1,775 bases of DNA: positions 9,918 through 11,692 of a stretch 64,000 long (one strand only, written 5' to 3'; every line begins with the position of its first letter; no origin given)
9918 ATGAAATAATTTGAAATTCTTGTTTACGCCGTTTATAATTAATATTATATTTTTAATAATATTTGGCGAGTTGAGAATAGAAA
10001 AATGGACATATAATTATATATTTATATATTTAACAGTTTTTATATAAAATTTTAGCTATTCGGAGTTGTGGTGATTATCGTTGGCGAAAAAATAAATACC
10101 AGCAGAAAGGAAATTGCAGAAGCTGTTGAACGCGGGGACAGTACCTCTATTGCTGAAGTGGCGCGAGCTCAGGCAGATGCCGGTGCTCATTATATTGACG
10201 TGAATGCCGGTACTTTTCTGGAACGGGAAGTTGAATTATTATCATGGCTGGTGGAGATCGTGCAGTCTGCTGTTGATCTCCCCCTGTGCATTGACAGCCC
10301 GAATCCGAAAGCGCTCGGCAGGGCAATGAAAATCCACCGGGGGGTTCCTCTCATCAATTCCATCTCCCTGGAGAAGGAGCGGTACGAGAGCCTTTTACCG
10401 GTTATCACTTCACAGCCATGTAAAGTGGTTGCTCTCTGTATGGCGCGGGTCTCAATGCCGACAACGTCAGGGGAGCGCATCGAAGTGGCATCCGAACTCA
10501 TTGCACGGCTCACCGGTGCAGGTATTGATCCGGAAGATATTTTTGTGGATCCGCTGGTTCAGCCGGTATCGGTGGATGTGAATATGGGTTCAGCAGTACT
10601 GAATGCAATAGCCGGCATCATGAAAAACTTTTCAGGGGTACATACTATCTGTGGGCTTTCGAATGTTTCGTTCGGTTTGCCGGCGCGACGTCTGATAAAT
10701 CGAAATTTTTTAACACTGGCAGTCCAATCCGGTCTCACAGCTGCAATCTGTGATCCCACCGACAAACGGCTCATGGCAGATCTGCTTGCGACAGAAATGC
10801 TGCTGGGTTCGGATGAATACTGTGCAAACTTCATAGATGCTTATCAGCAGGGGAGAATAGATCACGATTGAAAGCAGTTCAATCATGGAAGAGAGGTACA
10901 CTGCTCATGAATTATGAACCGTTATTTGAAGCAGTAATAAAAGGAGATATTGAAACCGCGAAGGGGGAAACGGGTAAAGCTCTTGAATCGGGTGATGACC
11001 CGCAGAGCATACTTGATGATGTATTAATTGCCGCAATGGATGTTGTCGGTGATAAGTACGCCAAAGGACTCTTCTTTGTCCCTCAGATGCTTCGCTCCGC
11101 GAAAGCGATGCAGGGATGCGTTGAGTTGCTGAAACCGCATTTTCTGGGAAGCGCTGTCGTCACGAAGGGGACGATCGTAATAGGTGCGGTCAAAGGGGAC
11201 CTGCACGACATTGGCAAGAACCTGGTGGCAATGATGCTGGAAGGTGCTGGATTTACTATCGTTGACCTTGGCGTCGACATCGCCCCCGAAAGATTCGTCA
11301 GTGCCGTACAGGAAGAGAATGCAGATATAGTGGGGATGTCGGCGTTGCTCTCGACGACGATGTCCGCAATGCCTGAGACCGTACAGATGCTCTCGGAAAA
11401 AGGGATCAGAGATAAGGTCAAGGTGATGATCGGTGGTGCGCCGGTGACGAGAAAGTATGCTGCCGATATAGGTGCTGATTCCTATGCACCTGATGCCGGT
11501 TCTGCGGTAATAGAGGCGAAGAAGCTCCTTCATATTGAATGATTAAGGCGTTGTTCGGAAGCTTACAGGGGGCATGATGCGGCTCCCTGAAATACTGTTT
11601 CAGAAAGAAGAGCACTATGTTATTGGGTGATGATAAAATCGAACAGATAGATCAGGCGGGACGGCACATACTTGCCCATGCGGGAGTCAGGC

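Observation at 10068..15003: Complete non-pyrrolysine MttB-family corrinoid methyltransferase system (MtgA-like, corrinoid protein, MttB-like, RamA) in a flagellated spirochaete-like genome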

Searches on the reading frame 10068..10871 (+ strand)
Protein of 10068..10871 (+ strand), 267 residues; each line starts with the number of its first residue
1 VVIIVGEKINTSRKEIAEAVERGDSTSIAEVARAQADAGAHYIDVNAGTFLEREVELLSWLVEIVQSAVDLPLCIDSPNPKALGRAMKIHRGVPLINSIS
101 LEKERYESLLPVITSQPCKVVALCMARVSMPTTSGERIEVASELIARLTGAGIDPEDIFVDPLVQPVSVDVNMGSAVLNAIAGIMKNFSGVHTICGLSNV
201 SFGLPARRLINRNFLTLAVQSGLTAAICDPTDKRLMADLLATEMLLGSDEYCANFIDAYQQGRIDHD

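Call 3: search_protein_families(library=pfam, proteins=[window:10068-10871:+])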
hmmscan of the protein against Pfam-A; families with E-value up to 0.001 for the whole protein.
window:10068-10871:+ (267 aa): 2 families
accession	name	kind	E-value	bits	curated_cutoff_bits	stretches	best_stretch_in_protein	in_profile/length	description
PF00809.28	Pterin_bind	-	1.2e-21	78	25.5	1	9-227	4-242/244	Pterin binding enzyme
PF03599.22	CdhD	-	0.00046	19.5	24.8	1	61-168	88-184/387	CO dehydrogenase/acetyl-CoA synthase delta subunit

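Call 4: search_protein_families(library=ncbifam, proteins=[window:10068-10871:+])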
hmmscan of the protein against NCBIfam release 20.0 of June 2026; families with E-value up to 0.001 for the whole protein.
window:10068-10871:+ (267 aa): 5 families
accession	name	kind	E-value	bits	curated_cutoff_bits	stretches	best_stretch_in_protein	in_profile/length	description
NF005719.0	PRK07535.1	domain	1.6e-100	335.7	259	1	3-265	2-264/268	methyltetrahydrofolate:corrinoid/iron-sulfur protein methyltransferase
NF040758.1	CODH_ACS_meth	exception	4.7e-42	144.1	370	1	3-257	5-260/261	carbon monoxide dehydrogenase/acetyl-CoA synthase methytransferase subunit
TIGR02082.1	metH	equivalog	6.4e-31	106.9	1010.85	1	2-239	343-595/1182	methionine synthase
NF007024.0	PRK09490.1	equivalog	9.3e-17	60.1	1497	1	3-232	361-605/1234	methionine synthase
TIGR00284.1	TIGR00284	hypoth_equivalog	9.5e-05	21.1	256.65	1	15-169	157-294/497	dihydropteroate synthase-like protein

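Call 58: search_solved_structures(query=window:10068-10871:+, max_evalue=1e-10)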
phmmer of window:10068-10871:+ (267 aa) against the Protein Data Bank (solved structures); distinct sequences matched with E-value up to 1e-10: 17.
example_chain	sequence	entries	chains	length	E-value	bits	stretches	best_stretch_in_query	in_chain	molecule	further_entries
4o0q_A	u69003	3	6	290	5.3e-63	215.9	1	1-264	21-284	Dihydropteroate synthase DHPS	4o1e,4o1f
2yci_X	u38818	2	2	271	2.2e-52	181.1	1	1-261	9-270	5-METHYLTETRAHYDROFOLATE CORRINOID/IRON SULFUR PROTEIN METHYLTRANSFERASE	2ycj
2yck_X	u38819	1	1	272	2.2e-52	181.1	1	1-261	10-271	5-METHYLTETRAHYDROFOLATE CORRINOID/IRON SULFUR PROTEIN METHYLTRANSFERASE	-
2e7f_A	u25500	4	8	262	1.2e-45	159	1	3-259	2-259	5-methyltetrahydrofolate corrinoid/iron sulfur protein methyltransferase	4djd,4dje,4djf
1f6y_A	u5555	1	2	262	3.2e-45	157.7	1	3-259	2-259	5-METHYLTETRAHYDROFOLATE CORRINOID/IRON SULFUR PROTEIN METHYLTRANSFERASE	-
2ogy_A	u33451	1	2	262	1.7e-44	155.3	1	3-259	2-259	5-methyltetrahydrofolate corrinoid/iron sulfur protein methyltransferase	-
5von_A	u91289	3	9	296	1.8e-28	102.8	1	3-230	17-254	5-methyltetrahydrofolate homocysteine S-methyltransferase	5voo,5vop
8ssc_A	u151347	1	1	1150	3.1e-28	102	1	3-230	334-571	Methionine synthase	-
9cbo_A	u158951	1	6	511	7.5e-28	100.8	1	3-230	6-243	Methionine synthase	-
9cbq_A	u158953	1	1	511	7.8e-28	100.7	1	3-230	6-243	Methionine synthase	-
9cbr_A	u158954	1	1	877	1.4e-27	99.9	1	3-230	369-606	Methionine synthase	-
9cbp_A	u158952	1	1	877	1.4e-27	99.9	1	3-230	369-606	Methionine synthase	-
1q7m_A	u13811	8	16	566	1.4e-25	93.3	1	3-249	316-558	5-methyltetrahydrofolate S-homocysteine methyltransferase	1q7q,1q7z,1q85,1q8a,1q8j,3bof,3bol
8g3h_A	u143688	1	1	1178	1.5e-24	90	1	2-230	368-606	Methionine synthase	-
3k13_A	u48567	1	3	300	2.1e-16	63.3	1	5-242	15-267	5-methyltetrahydrofolate-homocysteine methyltransferase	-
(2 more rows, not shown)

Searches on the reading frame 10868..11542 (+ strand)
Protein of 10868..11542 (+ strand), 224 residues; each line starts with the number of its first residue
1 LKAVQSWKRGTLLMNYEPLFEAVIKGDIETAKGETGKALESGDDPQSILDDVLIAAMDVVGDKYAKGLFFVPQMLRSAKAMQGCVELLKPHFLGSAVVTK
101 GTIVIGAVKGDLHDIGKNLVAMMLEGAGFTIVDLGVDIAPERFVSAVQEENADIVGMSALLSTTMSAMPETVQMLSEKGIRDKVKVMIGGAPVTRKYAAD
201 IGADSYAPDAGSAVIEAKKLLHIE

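Call 3: search_protein_families(library=pfam, proteins=[window:10868-11542:+])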
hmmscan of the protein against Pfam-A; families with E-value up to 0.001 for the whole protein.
window:10868-11542:+ (224 aa): 2 families
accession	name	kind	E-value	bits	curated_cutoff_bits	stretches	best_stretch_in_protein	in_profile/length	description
PF02310.24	B12-binding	-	7.2e-29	100.5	32.1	1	102-210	2-116/121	B12 binding domain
PF02607.22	B12-binding_2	-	1.4e-19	70.5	23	1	17-89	3-74/74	B12 binding domain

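Call 4: search_protein_families(library=ncbifam, proteins=[window:10868-11542:+])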
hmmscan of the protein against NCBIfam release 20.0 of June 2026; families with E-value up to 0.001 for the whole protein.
window:10868-11542:+ (224 aa): 15 families
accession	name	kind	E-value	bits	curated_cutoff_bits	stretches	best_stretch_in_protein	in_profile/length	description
NF047996.1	corrin_MtgC_2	exception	2.4e-65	220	370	1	21-220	10-209/212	glycine betaine-specific corrinoid protein MtgC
TIGR02370.1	pyl_corrinoid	subfamily_domain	9.1e-56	188.4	215.3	1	20-212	3-196/197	methyltransferase cognate corrinoid protein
NF041607.1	dimeth_corrin_MtbC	equivalog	2.7e-52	177.3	350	1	34-221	16-203/203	dimethylamine corrinoid protein MtbC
NF047995.1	corrinoid_MtgC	exception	2.7e-50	170.9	310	1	16-221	5-213/215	glycine betaine-specific corrinoid protein MtgC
TIGR02082.1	metH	equivalog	1.8e-43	148.4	1010.85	1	17-207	648-838/1182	methionine synthase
NF040669.1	MtaC2_Meth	equivalog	4.9e-42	144.1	450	1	19-211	46-236/267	methanol--corrinoid protein MtaC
NF040655.1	MtaC_Meth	equivalog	6.1e-37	127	420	1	18-220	38-237/253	methanol--corrinoid protein MtaC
NF007024.0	PRK09490.1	equivalog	9.2e-37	126.4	1497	1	18-200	664-849/1234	methionine synthase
NF002612.0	PRK02261.1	equivalog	1.2e-14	54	110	1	100-194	3-96/148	methylaspartate mutase subunit S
TIGR00640.1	acid_CoA_mut_C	subfamily_domain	3.5e-11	43.2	57.45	1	103-191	5-92/132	methylmalonyl-CoA mutase C-terminal domain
TIGR01501.1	MthylAspMutase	equivalog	4e-11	42.8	135.8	1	101-193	2-93/134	methylaspartate mutase subunit S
NF052513.1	TransRegCarH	equivalog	4.7e-10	39.2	400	1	19-204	87-262/274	HTH-type transcriptional repressor CarH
NF040743.1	ornith_mutase_E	equivalog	2.9e-09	35.5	800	1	102-205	597-707/730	D-ornithine 4,5-aminomutase subunit OraE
NF052385.1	Lys_5_6_beta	equivalog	3.4e-07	30.2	280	1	129-205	139-218/241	lysine 5,6-aminomutase subunit beta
NF006944.0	PRK09426.1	equivalog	4.6e-07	28.1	876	1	100-197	589-685/721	methylmalonyl-CoA mutase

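Call 59: search_solved_structures(query=window:10907-11542:+, max_evalue=1e-10)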
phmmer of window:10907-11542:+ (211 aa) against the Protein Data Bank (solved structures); distinct sequences matched with E-value up to 1e-10: 16.
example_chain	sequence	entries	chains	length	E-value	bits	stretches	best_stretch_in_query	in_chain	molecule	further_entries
1y80_A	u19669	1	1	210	2.4e-55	190.5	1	2-208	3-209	Predicted cobalamin binding protein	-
7xcn_M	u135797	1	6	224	5.9e-42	146.8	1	8-210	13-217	Trimethylamine methyltransferase corrinoid protein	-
4jgi_A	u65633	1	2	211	4.7e-34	121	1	39-201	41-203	Putative uncharacterized protein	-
2i2x_B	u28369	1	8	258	8.9e-32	113.6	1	5-200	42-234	Methyltransferase 1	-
3ezx_A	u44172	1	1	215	1.5e-30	109.6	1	6-201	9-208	Monomethylamine corrinoid protein 1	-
1bmt_A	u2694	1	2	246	3.8e-30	108.3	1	9-186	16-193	METHIONINE SYNTHASE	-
3bul_A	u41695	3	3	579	1.7e-29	106.2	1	9-186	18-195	Methionine synthase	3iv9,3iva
8ssd_A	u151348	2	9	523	3.1e-29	105.3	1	6-190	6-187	Methionine synthase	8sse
9cbp_A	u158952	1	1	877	6.3e-29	104.3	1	6-190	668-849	Methionine synthase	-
8ssc_A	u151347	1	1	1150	7.4e-29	104.1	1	6-190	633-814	Methionine synthase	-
9cbq_A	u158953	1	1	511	2.4e-28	102.4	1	6-190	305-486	Methionine synthase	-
9cbo_A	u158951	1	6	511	3.2e-28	102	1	6-190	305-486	Methionine synthase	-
1k7y_A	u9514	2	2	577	8.8e-28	100.6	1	9-186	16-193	methionine synthase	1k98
9cbr_A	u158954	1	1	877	3.3e-27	98.7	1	6-190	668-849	Methionine synthase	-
8g3h_A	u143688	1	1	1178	5.3e-24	88.2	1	31-189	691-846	Methionine synthase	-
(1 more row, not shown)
